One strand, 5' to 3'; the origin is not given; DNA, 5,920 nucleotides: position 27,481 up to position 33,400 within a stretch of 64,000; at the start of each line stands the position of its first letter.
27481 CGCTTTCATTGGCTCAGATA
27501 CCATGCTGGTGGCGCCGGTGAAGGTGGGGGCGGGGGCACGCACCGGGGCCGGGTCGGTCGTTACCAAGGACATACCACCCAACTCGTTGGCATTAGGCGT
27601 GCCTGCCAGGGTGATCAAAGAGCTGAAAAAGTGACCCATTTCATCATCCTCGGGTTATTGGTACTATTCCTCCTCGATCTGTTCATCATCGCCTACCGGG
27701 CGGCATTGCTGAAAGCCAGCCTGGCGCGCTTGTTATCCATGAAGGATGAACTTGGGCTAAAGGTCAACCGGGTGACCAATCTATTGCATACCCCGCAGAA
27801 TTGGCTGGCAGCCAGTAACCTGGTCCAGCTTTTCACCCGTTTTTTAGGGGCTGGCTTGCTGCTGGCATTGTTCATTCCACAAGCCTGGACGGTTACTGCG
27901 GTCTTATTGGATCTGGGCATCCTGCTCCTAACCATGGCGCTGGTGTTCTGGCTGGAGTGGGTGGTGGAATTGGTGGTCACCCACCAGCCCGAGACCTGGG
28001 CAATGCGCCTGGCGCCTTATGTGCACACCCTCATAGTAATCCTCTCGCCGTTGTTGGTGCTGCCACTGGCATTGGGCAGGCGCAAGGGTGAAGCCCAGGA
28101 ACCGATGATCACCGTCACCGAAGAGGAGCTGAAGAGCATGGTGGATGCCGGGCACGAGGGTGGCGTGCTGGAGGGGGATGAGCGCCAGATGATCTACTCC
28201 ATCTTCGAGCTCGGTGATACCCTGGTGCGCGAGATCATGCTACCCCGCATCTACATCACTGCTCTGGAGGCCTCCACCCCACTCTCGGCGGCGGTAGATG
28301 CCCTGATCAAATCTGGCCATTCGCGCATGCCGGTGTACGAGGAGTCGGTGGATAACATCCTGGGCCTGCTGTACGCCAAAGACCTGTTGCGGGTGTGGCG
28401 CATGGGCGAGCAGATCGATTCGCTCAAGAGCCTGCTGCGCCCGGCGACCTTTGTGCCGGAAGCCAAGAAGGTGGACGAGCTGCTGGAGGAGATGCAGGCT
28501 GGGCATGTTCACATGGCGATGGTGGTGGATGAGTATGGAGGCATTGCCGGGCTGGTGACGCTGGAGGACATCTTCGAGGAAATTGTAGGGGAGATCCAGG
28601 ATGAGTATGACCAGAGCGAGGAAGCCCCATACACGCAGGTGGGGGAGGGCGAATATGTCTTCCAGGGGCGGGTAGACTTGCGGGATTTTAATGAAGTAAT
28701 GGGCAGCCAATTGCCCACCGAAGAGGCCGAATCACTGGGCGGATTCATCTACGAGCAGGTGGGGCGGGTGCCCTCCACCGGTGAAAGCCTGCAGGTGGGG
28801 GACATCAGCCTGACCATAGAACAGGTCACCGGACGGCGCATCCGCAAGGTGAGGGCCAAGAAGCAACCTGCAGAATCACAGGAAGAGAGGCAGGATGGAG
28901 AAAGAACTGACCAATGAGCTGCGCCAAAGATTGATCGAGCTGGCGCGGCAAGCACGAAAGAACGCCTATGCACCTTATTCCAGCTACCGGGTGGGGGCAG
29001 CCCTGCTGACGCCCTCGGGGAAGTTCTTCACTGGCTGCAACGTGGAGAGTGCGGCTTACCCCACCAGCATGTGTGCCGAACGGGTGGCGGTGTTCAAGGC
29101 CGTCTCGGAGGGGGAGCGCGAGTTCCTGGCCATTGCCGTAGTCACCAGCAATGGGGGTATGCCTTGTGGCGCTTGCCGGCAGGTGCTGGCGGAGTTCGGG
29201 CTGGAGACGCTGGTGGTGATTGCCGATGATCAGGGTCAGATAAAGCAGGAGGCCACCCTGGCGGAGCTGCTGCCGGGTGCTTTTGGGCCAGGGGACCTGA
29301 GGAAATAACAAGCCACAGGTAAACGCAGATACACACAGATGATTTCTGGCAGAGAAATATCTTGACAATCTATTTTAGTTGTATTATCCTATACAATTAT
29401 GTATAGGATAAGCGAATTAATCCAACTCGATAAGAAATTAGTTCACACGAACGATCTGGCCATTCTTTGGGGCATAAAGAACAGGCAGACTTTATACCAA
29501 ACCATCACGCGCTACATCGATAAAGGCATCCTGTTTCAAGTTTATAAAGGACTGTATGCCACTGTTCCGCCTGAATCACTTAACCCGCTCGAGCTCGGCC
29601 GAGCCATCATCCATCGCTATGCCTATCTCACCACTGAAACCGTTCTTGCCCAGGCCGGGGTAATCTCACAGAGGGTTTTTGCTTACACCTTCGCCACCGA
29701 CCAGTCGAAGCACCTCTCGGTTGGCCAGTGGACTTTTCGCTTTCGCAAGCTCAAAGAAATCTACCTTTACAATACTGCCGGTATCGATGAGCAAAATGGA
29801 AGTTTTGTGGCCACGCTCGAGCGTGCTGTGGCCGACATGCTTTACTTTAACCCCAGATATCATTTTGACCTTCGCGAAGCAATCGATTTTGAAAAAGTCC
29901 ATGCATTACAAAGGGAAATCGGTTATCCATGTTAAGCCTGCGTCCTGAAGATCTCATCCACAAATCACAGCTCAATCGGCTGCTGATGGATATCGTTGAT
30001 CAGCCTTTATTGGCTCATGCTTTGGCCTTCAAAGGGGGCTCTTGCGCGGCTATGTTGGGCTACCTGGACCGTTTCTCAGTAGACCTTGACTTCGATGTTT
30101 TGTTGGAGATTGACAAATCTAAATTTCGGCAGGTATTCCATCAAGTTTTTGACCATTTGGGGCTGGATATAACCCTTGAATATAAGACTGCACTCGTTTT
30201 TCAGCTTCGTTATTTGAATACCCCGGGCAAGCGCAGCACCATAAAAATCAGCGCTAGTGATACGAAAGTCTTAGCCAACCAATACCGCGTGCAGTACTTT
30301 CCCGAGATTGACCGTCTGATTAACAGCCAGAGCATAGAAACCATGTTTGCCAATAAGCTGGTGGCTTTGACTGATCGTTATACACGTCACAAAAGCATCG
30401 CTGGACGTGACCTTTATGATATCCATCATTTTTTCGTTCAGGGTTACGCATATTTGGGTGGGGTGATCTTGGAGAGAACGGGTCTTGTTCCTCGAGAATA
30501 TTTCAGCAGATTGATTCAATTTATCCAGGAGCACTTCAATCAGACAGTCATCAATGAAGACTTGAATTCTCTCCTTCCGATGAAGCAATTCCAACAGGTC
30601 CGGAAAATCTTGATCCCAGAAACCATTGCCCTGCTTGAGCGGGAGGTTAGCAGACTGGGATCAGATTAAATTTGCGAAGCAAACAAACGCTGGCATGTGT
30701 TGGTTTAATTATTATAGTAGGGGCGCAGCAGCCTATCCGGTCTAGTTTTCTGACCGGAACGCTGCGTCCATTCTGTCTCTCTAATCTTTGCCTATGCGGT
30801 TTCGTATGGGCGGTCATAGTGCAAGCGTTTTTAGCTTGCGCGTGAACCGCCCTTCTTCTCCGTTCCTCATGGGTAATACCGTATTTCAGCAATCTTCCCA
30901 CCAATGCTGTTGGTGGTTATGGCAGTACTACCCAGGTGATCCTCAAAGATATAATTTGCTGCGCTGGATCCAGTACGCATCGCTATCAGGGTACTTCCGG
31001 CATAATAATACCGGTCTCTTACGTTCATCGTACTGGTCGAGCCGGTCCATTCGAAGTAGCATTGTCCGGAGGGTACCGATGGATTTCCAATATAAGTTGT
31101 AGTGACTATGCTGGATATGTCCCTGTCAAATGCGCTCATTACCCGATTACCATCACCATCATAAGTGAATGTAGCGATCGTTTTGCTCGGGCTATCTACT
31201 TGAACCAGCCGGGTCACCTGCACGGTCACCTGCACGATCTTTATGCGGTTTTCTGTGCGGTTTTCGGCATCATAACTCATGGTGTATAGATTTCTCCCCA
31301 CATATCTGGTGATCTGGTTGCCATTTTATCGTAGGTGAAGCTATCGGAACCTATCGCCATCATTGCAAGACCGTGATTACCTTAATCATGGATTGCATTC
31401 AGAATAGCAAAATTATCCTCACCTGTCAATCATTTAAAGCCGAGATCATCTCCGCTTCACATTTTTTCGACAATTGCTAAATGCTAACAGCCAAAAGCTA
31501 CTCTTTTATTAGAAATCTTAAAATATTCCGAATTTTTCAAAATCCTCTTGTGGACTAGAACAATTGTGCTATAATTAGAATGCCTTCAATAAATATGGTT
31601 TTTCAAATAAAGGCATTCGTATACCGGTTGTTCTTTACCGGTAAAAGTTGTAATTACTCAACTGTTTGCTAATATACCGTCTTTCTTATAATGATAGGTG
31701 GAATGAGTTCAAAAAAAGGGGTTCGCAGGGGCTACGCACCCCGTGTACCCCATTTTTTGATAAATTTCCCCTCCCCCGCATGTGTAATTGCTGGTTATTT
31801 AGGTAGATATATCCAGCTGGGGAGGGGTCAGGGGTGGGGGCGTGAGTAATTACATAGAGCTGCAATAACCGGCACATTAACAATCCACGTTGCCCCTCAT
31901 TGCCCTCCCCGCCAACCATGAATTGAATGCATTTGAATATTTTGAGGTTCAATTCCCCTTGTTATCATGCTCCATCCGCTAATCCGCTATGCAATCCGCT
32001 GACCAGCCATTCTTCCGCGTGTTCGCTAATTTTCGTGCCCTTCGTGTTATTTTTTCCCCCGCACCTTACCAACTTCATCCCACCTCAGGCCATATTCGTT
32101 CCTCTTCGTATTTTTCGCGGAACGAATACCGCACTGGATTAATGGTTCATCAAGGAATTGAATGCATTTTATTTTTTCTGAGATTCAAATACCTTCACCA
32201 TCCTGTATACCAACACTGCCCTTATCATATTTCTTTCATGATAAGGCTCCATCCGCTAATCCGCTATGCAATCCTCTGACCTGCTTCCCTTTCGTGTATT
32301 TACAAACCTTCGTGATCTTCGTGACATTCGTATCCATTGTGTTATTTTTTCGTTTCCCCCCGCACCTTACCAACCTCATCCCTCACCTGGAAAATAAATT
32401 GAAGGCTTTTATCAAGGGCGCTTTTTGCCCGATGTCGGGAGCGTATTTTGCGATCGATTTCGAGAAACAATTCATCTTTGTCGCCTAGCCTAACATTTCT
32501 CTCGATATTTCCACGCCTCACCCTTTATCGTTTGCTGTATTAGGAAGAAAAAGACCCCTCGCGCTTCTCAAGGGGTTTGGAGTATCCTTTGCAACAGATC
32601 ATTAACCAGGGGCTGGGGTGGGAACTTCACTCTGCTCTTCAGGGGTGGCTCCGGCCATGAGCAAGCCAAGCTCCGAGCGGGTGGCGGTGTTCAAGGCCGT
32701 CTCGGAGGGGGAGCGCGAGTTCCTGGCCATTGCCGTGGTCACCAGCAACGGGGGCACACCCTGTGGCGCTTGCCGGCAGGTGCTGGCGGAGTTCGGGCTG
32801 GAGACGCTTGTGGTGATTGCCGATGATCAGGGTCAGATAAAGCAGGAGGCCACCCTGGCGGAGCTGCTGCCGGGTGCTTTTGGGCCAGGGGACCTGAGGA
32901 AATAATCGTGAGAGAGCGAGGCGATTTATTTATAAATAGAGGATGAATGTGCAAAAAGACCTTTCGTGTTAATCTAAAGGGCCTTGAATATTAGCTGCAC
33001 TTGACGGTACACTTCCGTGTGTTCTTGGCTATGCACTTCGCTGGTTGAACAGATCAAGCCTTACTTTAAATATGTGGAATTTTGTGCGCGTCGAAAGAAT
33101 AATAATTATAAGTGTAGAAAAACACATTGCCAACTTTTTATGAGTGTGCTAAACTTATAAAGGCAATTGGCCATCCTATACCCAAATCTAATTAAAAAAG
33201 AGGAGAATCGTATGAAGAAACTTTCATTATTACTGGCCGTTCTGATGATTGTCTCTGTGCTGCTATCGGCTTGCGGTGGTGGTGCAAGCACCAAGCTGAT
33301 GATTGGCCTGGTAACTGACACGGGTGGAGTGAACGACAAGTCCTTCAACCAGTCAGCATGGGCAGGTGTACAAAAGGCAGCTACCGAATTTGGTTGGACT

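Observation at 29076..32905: About 3.4-kb accessory islet inserted at the 3' end of cdd, bracketed by 233-bp direct repeats of the gene end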

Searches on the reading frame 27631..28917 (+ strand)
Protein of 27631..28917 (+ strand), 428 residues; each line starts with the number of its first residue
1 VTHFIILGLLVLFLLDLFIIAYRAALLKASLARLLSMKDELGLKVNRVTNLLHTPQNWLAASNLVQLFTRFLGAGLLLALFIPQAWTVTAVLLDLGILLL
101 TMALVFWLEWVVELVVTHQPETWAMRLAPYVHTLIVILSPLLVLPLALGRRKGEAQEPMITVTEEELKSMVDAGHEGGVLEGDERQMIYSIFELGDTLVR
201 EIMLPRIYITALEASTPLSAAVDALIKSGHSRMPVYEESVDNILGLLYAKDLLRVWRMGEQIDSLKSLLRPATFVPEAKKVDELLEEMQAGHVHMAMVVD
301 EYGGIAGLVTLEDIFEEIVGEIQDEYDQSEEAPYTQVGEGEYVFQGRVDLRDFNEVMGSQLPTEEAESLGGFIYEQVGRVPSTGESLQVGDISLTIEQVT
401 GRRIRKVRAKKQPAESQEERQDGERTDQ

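Call 6: search_protein_families(library=pfam, proteins=[window:27631-28917:+], max_evalue=0.01)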
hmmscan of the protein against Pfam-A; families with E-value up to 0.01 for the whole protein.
window:27631-28917:+ (428 aa): 3 families
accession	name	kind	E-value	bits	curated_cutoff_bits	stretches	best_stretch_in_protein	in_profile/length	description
PF03471.22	CorC_HlyC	-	5.8e-22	77.9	27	1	336-412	2-80/81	Transporter associated domain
PF00571.33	CBS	-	1.8e-15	57.5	24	2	270-319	7-56/57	CBS domain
PF01595.25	CNNM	-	1.9e-14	54.2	28.4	1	9-184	3-181/181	Cyclin M transmembrane N-terminal domain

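Call 11: find_related_loci(query=window:27631-28917:+, collection=genome_contigs, flank=10000)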
Query window:27631-28917:+ (428 aa) in genome_contigs; peptide patterns used: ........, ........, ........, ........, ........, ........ (x = any residue, [..] = any of these).
444 stretches matched a pattern; 296 encode a relative of the query (tblastn E <= 1e-3); the best 80 are kept; 79 distinct loci.
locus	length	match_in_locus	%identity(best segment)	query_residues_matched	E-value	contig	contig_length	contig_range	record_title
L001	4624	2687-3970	83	1-428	0e+0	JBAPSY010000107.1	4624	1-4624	MAG: Anaerolineales bacterium isolate MFD02339_ilm_asm_bin15 k127_46383, whole genome shotgun sequence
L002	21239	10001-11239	79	16-428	0e+0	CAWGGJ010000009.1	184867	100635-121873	MAG: uncultured Chloroflexia bacterium isolate MFD02979.bin.1.144 genome assembly, contig: contig_51281, whole genome sh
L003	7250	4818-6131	80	3-428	0e+0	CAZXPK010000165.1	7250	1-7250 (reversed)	MAG TPA_asm: uncultured Anaerolineaceae bacterium isolate binchicken_co33_109 genome assembly, contig: NODE_14195_length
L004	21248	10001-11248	81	13-428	0e+0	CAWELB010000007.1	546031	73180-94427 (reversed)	MAG: uncultured Chloroflexia bacterium isolate MFD05942.bin.1.323 genome assembly, contig: contig_39868, whole genome sh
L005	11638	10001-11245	79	13-427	0e+0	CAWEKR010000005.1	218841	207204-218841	MAG: uncultured Chloroflexia bacterium isolate MFD05942.bin.3.255 genome assembly, contig: contig_20266, whole genome sh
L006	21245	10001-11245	79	13-427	0e+0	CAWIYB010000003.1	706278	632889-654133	MAG: uncultured Chloroflexia bacterium isolate MFD05942.bin.1.129 genome assembly, contig: contig_3033, whole genome sho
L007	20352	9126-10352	79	20-428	0e+0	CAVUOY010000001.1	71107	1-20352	MAG: uncultured Chloroflexia bacterium isolate MFD05942.bin.2.106 genome assembly, contig: contig_103546, whole genome s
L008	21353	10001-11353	76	16-421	0e+0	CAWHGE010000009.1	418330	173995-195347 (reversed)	MAG: uncultured Chloroflexia bacterium isolate MFD00709.bin.2.174 genome assembly, contig: contig_20282, whole genome sh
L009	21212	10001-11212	79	13-416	0e+0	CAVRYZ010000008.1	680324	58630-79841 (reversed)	MAG: uncultured Chloroflexia bacterium isolate MFD05942.bin.2.86 genome assembly, contig: contig_578, whole genome shotg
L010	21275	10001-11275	80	3-427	0e+0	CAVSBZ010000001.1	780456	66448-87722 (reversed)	MAG: uncultured Chloroflexia bacterium isolate MFD02979.bin.1.145 genome assembly, contig: contig_108887, whole genome s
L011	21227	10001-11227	79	20-428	0e+0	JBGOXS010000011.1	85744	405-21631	MAG: Anaerolineae bacterium isolate OBJ_0618_130150_61 k141_4936778_length_85744_cov_16.8338, whole genome shotgun seque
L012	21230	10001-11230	73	13-422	0e+0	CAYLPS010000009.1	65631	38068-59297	MAG TPA_asm: uncultured Anaerolineaceae bacterium isolate SRP098346_co1_7 genome assembly, contig: NODE_146_length_65631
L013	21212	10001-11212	67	22-428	4e-171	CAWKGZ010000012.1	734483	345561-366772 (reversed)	MAG: uncultured Chloroflexia bacterium isolate MFD04716.bin.2.174 genome assembly, contig: contig_6153, whole genome sho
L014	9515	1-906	84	126-427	1e-163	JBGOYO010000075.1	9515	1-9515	MAG: Anaerolineae bacterium isolate OBJ_0618_130150_41 k141_6782826_length_9515_cov_24.6061, whole genome shotgun sequen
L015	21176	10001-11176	65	18-410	7e-155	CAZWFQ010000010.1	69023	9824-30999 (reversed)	MAG TPA_asm: uncultured Anaerolineaceae bacterium isolate SRP192927_co7_404 genome assembly, contig: NODE_476_length_690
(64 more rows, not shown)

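Call 79: search_protein_families(library=pfam, proteins=[L004:12101-12916:-, L004:14443-15258:-, L004:13873-14298:-, L004:16390-17061:-, L011:11846-14074:-, L011:14687-16486:+], max_evalue=0.001)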
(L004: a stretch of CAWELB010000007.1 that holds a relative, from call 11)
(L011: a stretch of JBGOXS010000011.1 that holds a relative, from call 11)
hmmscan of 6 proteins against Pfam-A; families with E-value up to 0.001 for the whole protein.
L004:12101-12916:- (271 aa): 3 families
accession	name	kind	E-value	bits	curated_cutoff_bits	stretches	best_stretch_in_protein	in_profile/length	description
PF12679.13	ABC2_membrane_2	-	1.8e-12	47.6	27.2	1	8-230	2-202/283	ABC-2 family transporter protein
PF12698.13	ABC2_membrane_3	-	4.1e-09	36.4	31.6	1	89-227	161-287/347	ABC-2 family transporter protein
PF12730.13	ABC2_membrane_4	-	3.8e-05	24.2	27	1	85-204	46-161/179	ABC-2 family transporter protein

L004:14443-15258:- (271 aa): 2 families
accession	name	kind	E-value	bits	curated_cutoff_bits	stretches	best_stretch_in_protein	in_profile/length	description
PF12679.13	ABC2_membrane_2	-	3.8e-08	33.4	27.2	1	35-214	2-200/283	ABC-2 family transporter protein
PF12698.13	ABC2_membrane_3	-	9.7e-05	22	31.6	1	87-227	164-310/347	ABC-2 family transporter protein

L004:13873-14298:- (141 aa): 0 families

L004:16390-17061:- (223 aa): 4 families
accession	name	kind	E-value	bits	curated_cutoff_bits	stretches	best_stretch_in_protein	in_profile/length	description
PF00072.30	Response_reg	-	1.1e-28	100.1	30.2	1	18-130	1-111/111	Response regulator receiver domain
PF00196.25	GerE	-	3.1e-20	72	23.5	1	161-215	3-57/57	Bacterial regulatory proteins, luxR family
PF08281.18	Sigma70_r4_2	-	9.5e-07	28.8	25.7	1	161-203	11-54/54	Sigma-70, region 4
PF04545.22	Sigma70_r4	-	2e-05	24.5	24.1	1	160-204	4-49/50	Sigma-70, region 4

L011:11846-14074:- (742 aa): 3 families
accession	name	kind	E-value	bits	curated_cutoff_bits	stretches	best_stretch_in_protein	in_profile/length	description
PF00128.31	Alpha-amylase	-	7.7e-104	348.8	22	1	238-643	2-444/446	Alpha amylase, catalytic domain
PF16657.11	Malt_amylase_C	-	0.00011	22.6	27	1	645-689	1-44/75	Maltogenic Amylase, C-terminal domain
PF02806.24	Alpha-amylase_C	-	0.00055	20.7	21.2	0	650-689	4-44/95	Alpha amylase, C-terminal all-beta domain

L011:14687-16486:+ (599 aa): 1 family
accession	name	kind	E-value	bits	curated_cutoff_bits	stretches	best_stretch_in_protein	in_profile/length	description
PF03814.21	KdpA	-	1.2e-248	826.3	22.6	1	11-596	2-548/548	Potassium-transporting ATPase A subunit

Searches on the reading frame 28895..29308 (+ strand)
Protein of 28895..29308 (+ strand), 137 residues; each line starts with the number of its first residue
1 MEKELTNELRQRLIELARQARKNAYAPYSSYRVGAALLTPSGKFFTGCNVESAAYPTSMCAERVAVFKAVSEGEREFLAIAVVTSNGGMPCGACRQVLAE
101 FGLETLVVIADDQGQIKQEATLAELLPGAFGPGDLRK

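Call 6: search_protein_families(library=pfam, proteins=[window:28895-29308:+], max_evalue=0.01)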
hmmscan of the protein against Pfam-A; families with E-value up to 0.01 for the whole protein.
window:28895-29308:+ (137 aa): 2 families
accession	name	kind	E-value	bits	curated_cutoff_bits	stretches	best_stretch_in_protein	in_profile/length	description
PF00383.29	dCMP_cyt_deam_1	-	3.7e-18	65.7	25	1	10-109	4-101/102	Cytidine and deoxycytidylate deaminase zinc-binding region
PF08211.18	dCMP_cyt_deam_2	-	3.9e-13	50.2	25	1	10-80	41-110/130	Cytidine and deoxycytidylate deaminase zinc-binding region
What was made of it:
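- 28895..29308 (+): Intact cdd (tetrameric-type cytidine deaminase, 137 aa). Pfam PF00383 3.7e-18 (call 6).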

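Call 9: find_encoding_contigs(protein=window:28895-29308:+, flank=10000, max_places=10)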
Protein window:28895-29308:+ (137 aa): no gene with exactly this product is on record in the collection.

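Call 61: search_protein_families(library=ncbifam, proteins=[window:28895-29308:+], max_evalue=0.01)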
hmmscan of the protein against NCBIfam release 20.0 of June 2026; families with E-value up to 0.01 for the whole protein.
window:28895-29308:+ (137 aa): 7 families
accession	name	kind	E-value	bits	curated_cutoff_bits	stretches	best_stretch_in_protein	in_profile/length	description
NF004064.0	PRK05578.1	equivalog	5.5e-42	142.9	74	1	11-136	7-129/130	cytidine deaminase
TIGR01354.1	cyt_deam_tetra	equivalog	5.1e-41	139.9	113.65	1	12-134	2-125/126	cytidine deaminase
NF009076.0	PRK12411.1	equivalog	5.5e-41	139.7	216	1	10-136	3-131/132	cytidine deaminase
TIGR01355.1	cyt_deam_dimer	equivalog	2.4e-19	69.7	275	1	9-135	21-145/283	cytidine deaminase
NF005314.0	PRK06848.1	equivalog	1.6e-17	63.8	131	1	10-129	7-133/139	cytidine deaminase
NF006537.0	PRK09027.1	equivalog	5.5e-17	62.1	153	1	7-136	50-171/295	cytidine deaminase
NF006155.0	PRK08298.1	equivalog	8.7e-07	29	129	1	11-127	5-126/136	cytidine deaminase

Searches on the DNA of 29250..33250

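Call 71: search_rna_families(source=window, start=29250, end=33250, threshold=evalue, max_evalue=1)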
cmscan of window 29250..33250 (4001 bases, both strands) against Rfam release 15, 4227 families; matches with E-value up to 1: 0.
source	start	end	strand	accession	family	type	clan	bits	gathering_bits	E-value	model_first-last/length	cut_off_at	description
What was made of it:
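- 31506..32622 (+): Decayed leader region of a lost GH3 glycosidase gene. It holds a promoter-like block and a hairpin motif (31506-31648) and a diverged local duplication of about 280 nt (about 31913-32480). No Rfam match (call 71).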

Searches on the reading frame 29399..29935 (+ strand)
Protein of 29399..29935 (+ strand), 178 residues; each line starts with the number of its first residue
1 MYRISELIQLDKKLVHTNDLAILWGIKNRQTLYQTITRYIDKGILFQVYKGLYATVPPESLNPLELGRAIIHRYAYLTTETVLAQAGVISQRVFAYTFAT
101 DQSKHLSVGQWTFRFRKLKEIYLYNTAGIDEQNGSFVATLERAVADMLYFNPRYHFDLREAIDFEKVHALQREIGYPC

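Call 6: search_protein_families(library=pfam, proteins=[window:29399-29935:+], max_evalue=0.01)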
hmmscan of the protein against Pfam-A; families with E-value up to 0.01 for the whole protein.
window:29399-29935:+ (178 aa): 1 family
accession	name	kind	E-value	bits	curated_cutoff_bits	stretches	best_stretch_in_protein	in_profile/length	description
PF13338.12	AbiEi_4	-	0.0019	18.7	25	1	4-54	3-47/49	Transcriptional regulator, AbiEi antitoxin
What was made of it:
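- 29399..29935 (+): AbiEi antitoxin/regulator (178 aa). Pfam AbiEi_4 is weak at 0.0019 (call 6).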

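Call 60: search_protein_families(library=padloc, proteins=[window:29399-29935:+], max_evalue=0.01)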
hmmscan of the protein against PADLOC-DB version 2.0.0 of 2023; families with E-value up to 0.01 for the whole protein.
window:29399-29935:+ (178 aa): 16 families
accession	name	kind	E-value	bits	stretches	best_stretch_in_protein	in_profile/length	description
PDLC02255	AbiEi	-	3.6e-27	93.1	1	9-170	10-167/186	AbiEi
PDLC02241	AbiEi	-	5.3e-15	53.7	1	25-155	24-151/199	AbiEi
PDLC02232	AbiEi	-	7.1e-12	43.5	1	6-149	12-161/177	AbiEi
PDLC02230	AbiEi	-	3.4e-11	41.2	1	27-152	14-137/192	AbiEi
PDLC02267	AbiEi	-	4.5e-09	34.1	1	4-162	10-165/252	AbiEi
PDLC02240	AbiEi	-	1.4e-07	29.3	1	9-151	12-162/216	AbiEi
PDLC02272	AbiEi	-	1.6e-07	29.3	1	34-155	31-149/200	AbiEi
PDLC02271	AbiEi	-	0.00014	19.2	1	3-149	12-167/263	AbiEi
PDLC02274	AbiEi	-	0.00023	18.9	1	13-148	16-159/217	AbiEi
PDLC02225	AbiEi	-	0.00042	18.1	1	17-150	16-147/198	AbiEi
PDLC02269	AbiEi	-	0.00098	16.5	1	26-147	22-143/251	AbiEi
PDLC02287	AbiEi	-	0.0015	16.1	1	5-147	5-143/253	AbiEi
PDLC02270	AbiEi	-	0.0049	14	1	25-97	24-95/265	AbiEi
PDLC02266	AbiEi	-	0.0063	13.9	0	18-59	21-61/258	AbiEi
PDLC02226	AbiEi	-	0.0074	14.2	0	25-118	27-128/202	AbiEi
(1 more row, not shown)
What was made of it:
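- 29399..29935 (+): PADLOC AbiEi 3.6e-27 (call 60).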

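Call 61: search_protein_families(library=ncbifam, proteins=[window:29399-29935:+], max_evalue=0.01)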
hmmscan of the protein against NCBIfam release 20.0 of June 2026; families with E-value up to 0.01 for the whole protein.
window:29399-29935:+ (178 aa): 1 family
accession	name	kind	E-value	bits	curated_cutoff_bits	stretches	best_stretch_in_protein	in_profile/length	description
NF047376.1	TAA_AbiEi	equivalog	2.1e-12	47.1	150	1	4-148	10-162/172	type IV toxin-antitoxin system AbiEi family antitoxin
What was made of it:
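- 29399..29935 (+): NCBIfam TAA_AbiEi 2.1e-12, 47 bits, below the curated cut-off of 150 (call 61).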
